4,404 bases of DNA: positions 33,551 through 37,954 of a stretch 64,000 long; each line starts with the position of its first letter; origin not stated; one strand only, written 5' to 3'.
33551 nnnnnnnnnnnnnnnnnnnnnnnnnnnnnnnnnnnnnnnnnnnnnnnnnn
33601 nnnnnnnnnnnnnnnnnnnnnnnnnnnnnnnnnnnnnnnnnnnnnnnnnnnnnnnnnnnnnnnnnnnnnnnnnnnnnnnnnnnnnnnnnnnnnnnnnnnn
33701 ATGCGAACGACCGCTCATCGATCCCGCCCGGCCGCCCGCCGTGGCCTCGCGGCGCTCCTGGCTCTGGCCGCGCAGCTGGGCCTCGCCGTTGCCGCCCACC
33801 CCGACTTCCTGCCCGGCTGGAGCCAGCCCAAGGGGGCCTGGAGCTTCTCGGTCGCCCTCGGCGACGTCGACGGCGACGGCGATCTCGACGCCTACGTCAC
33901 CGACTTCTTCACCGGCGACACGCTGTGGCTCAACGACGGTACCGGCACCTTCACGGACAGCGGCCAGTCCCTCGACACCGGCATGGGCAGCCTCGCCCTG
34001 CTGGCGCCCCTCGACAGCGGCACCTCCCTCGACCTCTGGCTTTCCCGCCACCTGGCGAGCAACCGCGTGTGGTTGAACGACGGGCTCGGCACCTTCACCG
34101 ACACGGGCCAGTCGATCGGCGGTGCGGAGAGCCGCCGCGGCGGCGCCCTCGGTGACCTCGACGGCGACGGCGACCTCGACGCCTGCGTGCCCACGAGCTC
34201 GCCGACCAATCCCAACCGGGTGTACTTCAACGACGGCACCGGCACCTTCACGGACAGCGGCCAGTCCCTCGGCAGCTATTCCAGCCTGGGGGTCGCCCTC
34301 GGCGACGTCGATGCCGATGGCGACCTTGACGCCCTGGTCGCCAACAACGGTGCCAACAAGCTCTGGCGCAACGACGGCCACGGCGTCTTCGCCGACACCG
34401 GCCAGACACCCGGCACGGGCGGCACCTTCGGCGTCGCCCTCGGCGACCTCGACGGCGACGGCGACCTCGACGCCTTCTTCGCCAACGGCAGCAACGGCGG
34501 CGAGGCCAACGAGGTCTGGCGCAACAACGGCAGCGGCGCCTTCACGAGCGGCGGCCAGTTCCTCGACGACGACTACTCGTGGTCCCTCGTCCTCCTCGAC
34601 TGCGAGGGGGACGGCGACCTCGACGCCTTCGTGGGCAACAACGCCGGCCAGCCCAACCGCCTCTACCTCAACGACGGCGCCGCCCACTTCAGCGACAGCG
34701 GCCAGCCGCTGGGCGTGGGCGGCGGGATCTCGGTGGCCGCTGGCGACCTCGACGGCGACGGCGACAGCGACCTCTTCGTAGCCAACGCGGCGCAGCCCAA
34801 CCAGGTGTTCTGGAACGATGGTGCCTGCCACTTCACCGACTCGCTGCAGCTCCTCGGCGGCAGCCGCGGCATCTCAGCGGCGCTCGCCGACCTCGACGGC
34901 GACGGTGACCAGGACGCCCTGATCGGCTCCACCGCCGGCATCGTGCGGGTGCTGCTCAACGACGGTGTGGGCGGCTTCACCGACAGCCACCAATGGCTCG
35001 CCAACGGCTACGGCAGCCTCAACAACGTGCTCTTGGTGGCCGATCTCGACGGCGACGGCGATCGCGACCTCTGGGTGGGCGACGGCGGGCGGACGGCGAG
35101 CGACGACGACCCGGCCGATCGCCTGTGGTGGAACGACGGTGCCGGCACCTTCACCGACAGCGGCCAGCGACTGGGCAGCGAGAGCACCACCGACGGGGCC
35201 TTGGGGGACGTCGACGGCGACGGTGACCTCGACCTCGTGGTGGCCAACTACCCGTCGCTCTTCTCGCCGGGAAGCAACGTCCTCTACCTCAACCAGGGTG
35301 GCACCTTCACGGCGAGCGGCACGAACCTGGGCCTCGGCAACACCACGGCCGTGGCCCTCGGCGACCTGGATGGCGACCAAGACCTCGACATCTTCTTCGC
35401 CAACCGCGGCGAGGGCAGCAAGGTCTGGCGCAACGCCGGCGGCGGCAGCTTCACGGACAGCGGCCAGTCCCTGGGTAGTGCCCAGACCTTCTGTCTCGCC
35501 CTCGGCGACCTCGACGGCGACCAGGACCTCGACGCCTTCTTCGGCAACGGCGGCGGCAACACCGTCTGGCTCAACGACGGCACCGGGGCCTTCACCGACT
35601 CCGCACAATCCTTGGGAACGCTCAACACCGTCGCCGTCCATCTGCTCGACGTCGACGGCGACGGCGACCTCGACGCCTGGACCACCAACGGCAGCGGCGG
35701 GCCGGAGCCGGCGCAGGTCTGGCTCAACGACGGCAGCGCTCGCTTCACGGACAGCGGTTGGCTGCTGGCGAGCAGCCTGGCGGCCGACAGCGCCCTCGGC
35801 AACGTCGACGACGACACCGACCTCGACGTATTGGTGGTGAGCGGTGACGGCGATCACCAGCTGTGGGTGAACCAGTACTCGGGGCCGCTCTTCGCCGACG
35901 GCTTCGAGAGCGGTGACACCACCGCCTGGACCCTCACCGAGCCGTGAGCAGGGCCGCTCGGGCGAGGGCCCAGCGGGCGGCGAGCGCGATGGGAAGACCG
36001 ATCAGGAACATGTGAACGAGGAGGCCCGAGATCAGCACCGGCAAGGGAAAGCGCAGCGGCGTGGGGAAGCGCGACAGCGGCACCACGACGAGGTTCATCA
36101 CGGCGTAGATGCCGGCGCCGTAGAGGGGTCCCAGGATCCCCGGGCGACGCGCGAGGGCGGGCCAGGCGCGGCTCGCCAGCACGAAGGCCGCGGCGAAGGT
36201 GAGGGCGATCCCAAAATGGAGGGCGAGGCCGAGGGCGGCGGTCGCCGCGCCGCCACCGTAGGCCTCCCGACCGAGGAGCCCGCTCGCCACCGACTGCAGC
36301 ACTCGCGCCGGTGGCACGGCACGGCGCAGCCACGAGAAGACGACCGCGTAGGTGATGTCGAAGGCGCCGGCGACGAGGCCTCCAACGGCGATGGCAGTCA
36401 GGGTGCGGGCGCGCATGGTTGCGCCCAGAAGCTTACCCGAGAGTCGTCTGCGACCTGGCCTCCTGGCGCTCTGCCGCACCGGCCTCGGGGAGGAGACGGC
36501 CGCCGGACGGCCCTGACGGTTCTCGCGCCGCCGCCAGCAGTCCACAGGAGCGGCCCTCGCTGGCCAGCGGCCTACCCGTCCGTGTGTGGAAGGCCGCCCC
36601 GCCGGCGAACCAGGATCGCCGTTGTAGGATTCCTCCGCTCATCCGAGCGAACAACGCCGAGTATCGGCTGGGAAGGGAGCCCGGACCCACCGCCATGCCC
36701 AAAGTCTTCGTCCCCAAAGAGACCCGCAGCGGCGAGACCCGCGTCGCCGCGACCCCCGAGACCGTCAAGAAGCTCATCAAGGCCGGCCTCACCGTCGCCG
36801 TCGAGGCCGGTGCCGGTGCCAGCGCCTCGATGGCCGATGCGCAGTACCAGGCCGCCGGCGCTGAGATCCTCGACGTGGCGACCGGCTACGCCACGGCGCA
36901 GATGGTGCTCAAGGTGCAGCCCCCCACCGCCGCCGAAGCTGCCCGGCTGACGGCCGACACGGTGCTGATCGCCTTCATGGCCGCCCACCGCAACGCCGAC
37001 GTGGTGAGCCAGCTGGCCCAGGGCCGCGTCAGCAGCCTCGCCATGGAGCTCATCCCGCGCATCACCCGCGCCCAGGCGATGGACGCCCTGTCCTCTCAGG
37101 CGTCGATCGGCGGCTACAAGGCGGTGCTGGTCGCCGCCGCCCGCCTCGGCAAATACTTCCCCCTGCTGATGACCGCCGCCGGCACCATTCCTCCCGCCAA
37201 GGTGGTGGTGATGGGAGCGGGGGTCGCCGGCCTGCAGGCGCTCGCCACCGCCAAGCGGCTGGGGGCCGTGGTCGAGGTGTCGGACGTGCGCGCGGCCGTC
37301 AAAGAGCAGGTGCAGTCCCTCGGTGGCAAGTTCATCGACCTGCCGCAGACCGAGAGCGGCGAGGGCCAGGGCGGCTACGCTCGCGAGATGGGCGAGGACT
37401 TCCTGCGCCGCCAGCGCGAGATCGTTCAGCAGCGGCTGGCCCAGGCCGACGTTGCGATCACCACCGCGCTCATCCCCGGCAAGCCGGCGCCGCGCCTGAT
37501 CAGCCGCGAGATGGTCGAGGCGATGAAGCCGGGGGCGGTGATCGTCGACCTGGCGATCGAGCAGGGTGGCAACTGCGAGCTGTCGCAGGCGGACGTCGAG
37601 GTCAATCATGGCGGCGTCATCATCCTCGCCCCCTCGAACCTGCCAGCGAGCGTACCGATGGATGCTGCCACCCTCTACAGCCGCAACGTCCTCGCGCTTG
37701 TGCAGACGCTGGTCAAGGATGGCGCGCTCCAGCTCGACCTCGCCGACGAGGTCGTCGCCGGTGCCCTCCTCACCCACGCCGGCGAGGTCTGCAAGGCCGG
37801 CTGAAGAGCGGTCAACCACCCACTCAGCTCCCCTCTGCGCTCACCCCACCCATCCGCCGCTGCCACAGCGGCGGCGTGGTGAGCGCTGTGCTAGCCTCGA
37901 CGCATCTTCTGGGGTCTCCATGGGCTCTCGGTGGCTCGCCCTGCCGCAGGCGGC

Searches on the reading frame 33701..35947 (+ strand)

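Call 46: search_protein_families(library=pfam, proteins=[window:33701-35947:+], max_evalue=0.001)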
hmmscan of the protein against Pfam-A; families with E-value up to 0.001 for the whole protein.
window:33701-35947:+ (748 aa): 2 families
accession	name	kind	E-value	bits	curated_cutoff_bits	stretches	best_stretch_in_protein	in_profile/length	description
PF13517.12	FG-GAP_3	-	4.6e-90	296.6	26.9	12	349-407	1-60/61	FG-GAP-like repeat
PF01839.29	FG-GAP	-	1.5e-17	63.5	22.1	2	342-363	2-23/37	FG-GAP repeat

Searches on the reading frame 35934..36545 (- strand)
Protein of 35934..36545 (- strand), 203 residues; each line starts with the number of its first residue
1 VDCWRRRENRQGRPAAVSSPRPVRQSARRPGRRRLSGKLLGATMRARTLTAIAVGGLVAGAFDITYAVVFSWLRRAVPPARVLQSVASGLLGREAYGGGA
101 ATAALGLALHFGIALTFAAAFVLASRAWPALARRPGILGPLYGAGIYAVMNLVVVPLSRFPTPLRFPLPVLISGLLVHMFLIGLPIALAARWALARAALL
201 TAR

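Call 65: search_protein_families(library=pfam, proteins=[window:35934-36545:-], max_evalue=5)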
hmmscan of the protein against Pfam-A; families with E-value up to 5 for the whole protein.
window:35934-36545:- (203 aa): 1 family
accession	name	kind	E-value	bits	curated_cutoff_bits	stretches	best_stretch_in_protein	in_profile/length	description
PF07274.17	DUF1440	-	1.1e-07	32.4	34.7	1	102-181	52-129/135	Protein of unknown function (DUF1440)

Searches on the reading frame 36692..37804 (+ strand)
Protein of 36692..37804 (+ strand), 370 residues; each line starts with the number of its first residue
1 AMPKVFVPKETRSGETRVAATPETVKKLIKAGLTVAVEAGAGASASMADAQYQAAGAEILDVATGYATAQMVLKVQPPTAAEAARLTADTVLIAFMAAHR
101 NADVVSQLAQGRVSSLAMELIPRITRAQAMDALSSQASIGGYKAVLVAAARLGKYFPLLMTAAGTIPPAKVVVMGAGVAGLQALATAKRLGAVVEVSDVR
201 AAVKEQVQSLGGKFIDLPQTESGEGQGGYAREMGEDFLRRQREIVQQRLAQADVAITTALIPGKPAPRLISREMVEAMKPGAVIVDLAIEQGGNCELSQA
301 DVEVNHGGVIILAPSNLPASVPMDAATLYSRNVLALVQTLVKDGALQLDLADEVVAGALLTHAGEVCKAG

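Call 91: search_protein_families(library=pfam, proteins=[window:36692-37804:+], max_evalue=0.0001)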
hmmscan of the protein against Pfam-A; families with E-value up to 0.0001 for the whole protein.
window:36692-37804:+ (370 aa): 2 families
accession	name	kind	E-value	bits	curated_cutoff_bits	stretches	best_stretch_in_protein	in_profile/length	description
PF01262.27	AlaDh_PNT_C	-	4.3e-66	222.8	23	1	144-368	1-213/214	Alanine dehydrogenase/PNT, C-terminal domain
PF05222.21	AlaDh_PNT_N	-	2.1e-42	145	30.4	1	7-139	2-135/136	Alanine dehydrogenase/PNT, N-terminal domain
